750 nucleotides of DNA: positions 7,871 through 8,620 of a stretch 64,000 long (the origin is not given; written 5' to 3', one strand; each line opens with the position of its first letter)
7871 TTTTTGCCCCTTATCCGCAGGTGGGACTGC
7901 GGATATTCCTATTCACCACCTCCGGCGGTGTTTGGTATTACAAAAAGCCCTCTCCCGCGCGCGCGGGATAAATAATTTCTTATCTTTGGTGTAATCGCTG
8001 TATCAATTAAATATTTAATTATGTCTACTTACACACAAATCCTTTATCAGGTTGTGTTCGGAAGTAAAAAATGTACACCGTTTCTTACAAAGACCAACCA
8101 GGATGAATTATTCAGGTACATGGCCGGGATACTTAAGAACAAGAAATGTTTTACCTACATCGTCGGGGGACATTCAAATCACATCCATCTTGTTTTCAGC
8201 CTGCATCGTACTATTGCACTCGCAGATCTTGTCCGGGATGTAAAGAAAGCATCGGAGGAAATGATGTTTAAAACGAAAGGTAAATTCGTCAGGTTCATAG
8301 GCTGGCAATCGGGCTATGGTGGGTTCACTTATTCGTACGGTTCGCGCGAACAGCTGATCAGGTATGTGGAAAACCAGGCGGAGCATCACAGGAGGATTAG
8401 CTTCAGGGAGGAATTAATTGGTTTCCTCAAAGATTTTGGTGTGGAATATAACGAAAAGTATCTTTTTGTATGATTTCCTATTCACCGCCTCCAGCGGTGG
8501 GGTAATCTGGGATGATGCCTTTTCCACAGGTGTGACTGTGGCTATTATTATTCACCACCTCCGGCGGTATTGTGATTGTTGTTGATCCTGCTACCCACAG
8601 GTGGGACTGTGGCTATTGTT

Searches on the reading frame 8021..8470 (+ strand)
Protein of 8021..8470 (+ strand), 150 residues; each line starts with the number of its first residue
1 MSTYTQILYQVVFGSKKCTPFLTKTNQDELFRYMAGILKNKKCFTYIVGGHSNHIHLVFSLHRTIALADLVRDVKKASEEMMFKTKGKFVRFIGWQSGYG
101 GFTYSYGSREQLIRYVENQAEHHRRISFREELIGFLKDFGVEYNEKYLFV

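Call 74: search_protein_families(library=pfam, proteins=[window:8021-8470:+], max_evalue=0.01)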
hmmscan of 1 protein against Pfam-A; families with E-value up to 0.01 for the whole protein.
window:8021-8470:+ (150 aa): 1 family
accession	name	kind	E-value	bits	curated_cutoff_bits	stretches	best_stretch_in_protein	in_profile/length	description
PF01797.21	Y1_Tnp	-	5.8e-16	59.2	23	1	4-119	2-121/121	Transposase IS200 like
